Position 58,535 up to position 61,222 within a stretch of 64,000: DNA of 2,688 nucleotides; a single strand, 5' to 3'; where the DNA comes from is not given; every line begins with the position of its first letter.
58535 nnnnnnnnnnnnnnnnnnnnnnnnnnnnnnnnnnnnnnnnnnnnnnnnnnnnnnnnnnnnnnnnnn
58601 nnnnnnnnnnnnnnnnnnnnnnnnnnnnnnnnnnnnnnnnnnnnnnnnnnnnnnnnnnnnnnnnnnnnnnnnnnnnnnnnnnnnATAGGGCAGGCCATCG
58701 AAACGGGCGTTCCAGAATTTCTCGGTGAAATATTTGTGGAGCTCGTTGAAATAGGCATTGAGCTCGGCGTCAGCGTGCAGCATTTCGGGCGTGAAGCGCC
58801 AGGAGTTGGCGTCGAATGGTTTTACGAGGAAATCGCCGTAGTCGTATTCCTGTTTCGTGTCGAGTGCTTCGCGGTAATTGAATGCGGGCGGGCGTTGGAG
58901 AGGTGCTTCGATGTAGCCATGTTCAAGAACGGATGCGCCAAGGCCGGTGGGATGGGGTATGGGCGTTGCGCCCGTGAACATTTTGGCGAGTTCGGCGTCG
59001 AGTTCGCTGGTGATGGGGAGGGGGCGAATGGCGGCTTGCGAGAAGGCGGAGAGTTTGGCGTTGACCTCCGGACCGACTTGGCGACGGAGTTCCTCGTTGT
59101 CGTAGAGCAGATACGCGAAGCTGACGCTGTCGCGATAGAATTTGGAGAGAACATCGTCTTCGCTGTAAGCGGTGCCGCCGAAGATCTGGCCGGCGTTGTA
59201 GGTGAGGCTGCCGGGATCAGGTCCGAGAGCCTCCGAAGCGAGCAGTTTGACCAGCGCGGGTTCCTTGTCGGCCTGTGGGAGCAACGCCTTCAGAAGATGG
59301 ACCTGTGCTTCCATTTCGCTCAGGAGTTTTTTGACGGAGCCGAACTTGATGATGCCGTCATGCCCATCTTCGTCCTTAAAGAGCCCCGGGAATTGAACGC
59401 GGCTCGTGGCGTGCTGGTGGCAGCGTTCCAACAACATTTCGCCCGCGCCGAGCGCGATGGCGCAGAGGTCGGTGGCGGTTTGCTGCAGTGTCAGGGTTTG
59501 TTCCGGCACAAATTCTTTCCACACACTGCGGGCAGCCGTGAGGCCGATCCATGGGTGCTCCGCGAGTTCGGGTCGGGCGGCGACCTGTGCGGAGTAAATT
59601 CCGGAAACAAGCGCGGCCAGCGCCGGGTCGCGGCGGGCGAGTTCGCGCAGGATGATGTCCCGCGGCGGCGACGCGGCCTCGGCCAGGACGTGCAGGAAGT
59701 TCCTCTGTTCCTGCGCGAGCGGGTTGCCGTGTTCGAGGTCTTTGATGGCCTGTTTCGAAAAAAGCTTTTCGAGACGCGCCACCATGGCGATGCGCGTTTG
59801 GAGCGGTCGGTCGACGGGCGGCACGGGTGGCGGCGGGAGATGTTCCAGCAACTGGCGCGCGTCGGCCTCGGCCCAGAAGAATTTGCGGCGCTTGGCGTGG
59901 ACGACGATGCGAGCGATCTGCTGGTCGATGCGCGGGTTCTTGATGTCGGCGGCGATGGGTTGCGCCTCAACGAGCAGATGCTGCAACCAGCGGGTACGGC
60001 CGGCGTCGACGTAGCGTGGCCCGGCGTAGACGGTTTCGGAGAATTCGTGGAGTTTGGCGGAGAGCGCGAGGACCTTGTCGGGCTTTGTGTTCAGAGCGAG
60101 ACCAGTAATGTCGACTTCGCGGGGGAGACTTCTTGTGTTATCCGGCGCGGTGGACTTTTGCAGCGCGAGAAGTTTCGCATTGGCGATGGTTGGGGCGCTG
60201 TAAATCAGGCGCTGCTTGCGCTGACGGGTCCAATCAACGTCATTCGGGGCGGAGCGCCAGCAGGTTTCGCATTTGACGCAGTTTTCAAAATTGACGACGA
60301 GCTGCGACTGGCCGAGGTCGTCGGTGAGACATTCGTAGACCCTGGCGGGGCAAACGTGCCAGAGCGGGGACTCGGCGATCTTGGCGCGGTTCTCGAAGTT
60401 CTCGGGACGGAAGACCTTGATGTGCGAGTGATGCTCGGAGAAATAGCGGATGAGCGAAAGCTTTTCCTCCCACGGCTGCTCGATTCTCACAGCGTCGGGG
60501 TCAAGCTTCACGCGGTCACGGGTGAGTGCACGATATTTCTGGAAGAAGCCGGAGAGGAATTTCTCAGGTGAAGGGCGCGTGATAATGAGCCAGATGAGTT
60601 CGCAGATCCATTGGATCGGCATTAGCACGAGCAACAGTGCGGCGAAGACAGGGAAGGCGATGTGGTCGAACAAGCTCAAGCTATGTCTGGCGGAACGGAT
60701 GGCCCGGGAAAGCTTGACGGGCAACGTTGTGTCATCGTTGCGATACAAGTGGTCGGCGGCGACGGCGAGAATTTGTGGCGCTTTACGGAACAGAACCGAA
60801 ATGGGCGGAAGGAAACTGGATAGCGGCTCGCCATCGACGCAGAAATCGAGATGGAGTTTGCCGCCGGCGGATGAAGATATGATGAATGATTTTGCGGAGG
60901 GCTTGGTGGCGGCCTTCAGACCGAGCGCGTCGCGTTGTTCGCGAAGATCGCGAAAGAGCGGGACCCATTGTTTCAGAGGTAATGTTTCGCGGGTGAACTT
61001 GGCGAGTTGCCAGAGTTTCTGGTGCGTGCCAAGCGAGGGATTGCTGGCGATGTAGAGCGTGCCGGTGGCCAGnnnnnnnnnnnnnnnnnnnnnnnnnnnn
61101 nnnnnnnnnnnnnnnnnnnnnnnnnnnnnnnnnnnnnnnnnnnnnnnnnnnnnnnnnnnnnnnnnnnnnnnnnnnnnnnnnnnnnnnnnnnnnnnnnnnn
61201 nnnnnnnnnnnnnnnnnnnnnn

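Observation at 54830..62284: Acyl-CoA-to-quinone electron relay (ETF-QO + ACAD + EtfB + EtfA) fused into a single 2484-aa polypeptide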

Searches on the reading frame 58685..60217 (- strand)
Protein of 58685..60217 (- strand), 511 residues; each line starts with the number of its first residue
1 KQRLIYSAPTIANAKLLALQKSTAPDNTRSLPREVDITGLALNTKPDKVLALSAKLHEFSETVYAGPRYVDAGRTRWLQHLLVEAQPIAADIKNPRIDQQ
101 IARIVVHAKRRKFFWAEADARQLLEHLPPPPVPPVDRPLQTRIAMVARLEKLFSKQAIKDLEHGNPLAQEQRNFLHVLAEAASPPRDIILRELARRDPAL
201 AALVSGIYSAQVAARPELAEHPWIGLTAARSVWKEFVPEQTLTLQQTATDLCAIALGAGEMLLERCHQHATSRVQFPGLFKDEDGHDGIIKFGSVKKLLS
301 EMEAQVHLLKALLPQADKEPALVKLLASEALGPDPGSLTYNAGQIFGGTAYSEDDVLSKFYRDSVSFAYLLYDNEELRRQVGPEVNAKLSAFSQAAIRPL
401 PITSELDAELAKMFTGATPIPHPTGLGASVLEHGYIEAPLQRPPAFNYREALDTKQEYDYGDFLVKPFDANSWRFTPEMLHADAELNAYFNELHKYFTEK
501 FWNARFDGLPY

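Call 53: search_protein_families(library=pfam, proteins=[window:58685-60217:-], max_evalue=10)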
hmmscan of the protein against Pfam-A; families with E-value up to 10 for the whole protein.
window:58685-60217:- (511 aa): 3 families
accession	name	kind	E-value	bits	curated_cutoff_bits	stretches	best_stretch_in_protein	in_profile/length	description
PF00441.29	Acyl-CoA_dh_1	-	8.8e-05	23.1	22.4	1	243-366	10-130/150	Acyl-CoA dehydrogenase, C-terminal domain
PF00429.24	TLV_coat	-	0.16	11.1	22.5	1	158-268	200-305/560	ENV polyprotein (coat polyprotein)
PF21519.2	Tailspike_C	-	0.19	12.2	27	1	329-356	17-44/72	Tailspike protein, C-terminal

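Call 67: search_protein_representatives(protein=window:58688-60187:-)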
Query: 500 residues. Proteins with E-value up to 0.001 (for the whole library): 120; up to 1e-10: 97; up to 1e-30: 43. The best 120 are listed.
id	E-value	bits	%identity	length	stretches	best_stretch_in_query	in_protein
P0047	3.3e-152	524.0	59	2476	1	21-500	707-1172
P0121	8.5e-126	436.9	86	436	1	2-235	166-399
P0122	2.4e-84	300.3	63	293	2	180-318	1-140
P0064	7.1e-81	288.8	42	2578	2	227-498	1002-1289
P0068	3.0e-61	224.1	49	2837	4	237-367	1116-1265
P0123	1.3e-59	218.7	65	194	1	234-406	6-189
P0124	5.2e-57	210.1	42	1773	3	227-386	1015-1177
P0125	8.4e-47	176.4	58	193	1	43-221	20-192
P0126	1.8e-44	168.8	42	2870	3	225-370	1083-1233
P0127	6.4e-43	163.6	42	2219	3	235-389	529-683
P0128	2.4e-42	161.7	44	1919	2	239-373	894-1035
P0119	3.7e-42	161.1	41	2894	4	243-374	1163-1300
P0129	3.0e-41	158.1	43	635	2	237-373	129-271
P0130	1.1e-40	156.3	47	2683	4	240-304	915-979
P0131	1.2e-40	156.1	86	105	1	39-123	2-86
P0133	1.6e-39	152.4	43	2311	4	237-374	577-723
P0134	7.3e-39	150.3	47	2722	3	236-381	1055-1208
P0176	1.4e-23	99.8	37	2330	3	238-372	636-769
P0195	2.0e-16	76.3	39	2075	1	237-359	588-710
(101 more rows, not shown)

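Call 68: search_protein_families(library=pfam, proteins=[P0127, P0133, P0176, P0195], max_evalue=0.0001)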
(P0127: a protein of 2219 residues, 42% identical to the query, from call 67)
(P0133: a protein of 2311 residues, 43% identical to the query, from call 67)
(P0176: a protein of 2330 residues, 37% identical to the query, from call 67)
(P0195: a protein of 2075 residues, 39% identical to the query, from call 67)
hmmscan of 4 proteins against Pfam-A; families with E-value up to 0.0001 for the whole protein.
P0127 (2219 aa): 5 families
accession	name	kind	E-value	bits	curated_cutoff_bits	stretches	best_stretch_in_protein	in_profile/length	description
PF00441.29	Acyl-CoA_dh_1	-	3.7e-26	92.5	22.4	2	1272-1418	1-149/150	Acyl-CoA dehydrogenase, C-terminal domain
PF00766.25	ETF_alpha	-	2.5e-16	59.8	27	1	2068-2151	2-77/81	Electron transfer flavoprotein FAD-binding domain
PF02770.24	Acyl-CoA_dh_M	-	2.9e-16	59.9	33.3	1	1195-1260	27-97/97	Acyl-CoA dehydrogenase, middle domain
PF08028.16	Acyl-CoA_dh_2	-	1.4e-06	29.1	22.7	1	1347-1407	72-133/134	Acyl-CoA dehydrogenase, C-terminal domain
PF05187.19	Fer4_ETF_QO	-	6e-05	23.6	24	0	135-167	48-81/104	Electron transfer flavoprotein-ubiquinone oxidoreductase, 4Fe-4S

P0133 (2311 aa): 6 families
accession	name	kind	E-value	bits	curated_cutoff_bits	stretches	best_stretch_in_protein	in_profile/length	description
PF00441.29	Acyl-CoA_dh_1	-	1e-22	81.3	22.4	1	1371-1514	1-148/150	Acyl-CoA dehydrogenase, C-terminal domain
PF02770.24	Acyl-CoA_dh_M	-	1.5e-16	60.8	33.3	1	1290-1359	27-97/97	Acyl-CoA dehydrogenase, middle domain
PF00766.25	ETF_alpha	-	6e-16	58.6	27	1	2165-2249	2-78/81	Electron transfer flavoprotein FAD-binding domain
PF01012.27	ETF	-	2.3e-07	31.2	26.7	1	1706-1825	14-128/181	Electron transfer flavoprotein domain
PF02771.21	Acyl-CoA_dh_N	-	2.7e-05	24.9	22.9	0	972-1039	29-95/113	Acyl-CoA dehydrogenase, N-terminal domain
PF08028.16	Acyl-CoA_dh_2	-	3.7e-05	24.5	22.7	0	1442-1504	71-133/134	Acyl-CoA dehydrogenase, C-terminal domain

P0176 (2330 aa): 4 families
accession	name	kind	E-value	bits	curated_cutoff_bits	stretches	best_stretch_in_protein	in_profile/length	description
PF00766.25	ETF_alpha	-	5.3e-16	58.8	27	1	2190-2273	2-77/81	Electron transfer flavoprotein FAD-binding domain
PF00441.29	Acyl-CoA_dh_1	-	5.9e-16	59.4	22.4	1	1394-1532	1-142/150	Acyl-CoA dehydrogenase, C-terminal domain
PF02770.24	Acyl-CoA_dh_M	-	2.5e-15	56.8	33.3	1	1318-1382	28-97/97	Acyl-CoA dehydrogenase, middle domain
PF02771.21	Acyl-CoA_dh_N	-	6.2e-06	27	22.9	0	984-1061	18-94/113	Acyl-CoA dehydrogenase, N-terminal domain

P0195 (2075 aa): 3 families
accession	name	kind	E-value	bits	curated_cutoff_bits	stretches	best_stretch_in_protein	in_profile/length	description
PF02770.24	Acyl-CoA_dh_M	-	1e-16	61.3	33.3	1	1149-1213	28-97/97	Acyl-CoA dehydrogenase, middle domain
PF00766.25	ETF_alpha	-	1.1e-16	61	27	1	1921-2004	5-80/81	Electron transfer flavoprotein FAD-binding domain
PF00441.29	Acyl-CoA_dh_1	-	1e-13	52.2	22.4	1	1225-1361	1-147/150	Acyl-CoA dehydrogenase, C-terminal domain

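Call 69: find_encoding_contigs(protein=P0133, flank=5000, max_places=3)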
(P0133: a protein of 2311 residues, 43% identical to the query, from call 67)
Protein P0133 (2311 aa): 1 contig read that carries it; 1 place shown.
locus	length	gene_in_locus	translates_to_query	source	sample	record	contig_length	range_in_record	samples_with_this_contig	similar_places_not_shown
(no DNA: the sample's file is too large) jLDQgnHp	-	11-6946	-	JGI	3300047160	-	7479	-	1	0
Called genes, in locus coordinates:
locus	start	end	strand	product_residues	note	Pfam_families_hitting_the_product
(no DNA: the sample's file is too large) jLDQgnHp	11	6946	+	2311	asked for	PF02770:Acyl-CoA_dh_M, PF00441:Acyl-CoA_dh_1, PF01012:ETF (weak), PF00766:ETF_alpha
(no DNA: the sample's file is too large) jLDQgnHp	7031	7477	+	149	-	?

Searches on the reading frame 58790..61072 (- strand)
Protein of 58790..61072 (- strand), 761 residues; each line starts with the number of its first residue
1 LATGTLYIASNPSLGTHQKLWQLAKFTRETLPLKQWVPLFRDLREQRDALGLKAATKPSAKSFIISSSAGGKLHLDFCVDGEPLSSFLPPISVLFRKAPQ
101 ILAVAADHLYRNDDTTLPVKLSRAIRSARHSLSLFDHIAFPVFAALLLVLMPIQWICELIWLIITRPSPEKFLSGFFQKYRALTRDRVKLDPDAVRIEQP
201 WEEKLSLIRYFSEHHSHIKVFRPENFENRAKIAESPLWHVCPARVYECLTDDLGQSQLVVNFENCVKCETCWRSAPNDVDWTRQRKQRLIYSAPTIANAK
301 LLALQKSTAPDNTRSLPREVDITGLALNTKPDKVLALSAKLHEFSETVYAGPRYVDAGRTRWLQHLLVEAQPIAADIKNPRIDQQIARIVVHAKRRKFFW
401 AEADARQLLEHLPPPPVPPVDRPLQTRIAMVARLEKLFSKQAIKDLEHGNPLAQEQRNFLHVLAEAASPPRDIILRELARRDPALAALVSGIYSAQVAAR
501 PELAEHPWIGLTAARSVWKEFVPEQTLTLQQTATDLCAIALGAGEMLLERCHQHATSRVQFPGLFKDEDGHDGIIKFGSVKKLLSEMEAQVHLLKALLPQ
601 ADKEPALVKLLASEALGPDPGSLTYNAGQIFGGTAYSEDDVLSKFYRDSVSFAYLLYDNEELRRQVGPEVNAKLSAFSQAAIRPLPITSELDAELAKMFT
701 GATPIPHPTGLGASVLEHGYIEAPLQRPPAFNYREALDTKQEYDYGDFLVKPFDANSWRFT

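Call 83: predict_structure(alignment_id=A7)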
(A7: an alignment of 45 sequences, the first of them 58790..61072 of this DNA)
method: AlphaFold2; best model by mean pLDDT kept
length: 761 residues; sequences in the alignment: 45
mean_pLDDT: 75.2   pTM: 0.55
mean pLDDT of the five models: 75.2, 73.0, 73.0, 69.2, 68.6
residues with pLDDT >= 90: 130; 70-90: 405; 50-70: 142; < 50: 84
segments of 3 or more residues with pLDDT < 50: 59-69, 195-197, 309-328, 419-422, 559-576, 634-639, 703-712, 722-725
pLDDT, mean of each block of 10 residues (from residue 1): 83 86 89 82 79 62 44 75 78 84 81 71 82 84 89 89 80 80 69 53 55 69 71 76 74 68 72 79 63 58 57 35 44 84 88 77 89 88 91 90 88 67 71 91 84 91 87 94 92 87 71 81 85 95 93 67 44 52 86 93 93 89 86 54 83 87 85 88 78 76 46 52 49 60 55 54 32
secondary structure, 60 per line:
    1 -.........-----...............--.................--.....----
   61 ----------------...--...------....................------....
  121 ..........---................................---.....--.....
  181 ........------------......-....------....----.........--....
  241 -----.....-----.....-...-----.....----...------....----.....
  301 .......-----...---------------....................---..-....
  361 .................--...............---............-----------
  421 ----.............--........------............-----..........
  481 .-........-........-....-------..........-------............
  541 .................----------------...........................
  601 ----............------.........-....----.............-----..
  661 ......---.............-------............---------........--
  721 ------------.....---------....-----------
elements in order (helices of 4 or more, strands of 3 or more residues): H2-10 H16-30 H33-49 H52-56 E77-79 E82-84 H91-110 H117-130 H134-165 H169-173 H176-188 H201-206 E208-211 E218-221 H226-234 H237-240 E246-250 E256-260 H270-274 E279-281 E288-291 H296-307 H331-350 H357-377 H380-394 H398-409 H425-437 H440-447 H454-465 H471-481 H483-490 H492-499 H501-504 H512-521 H529-557 H574-600 H605-616 H623-631 H633-636 H641-653 H659-666 H670-682 H690-701 H711-718 H733-737 H747-750
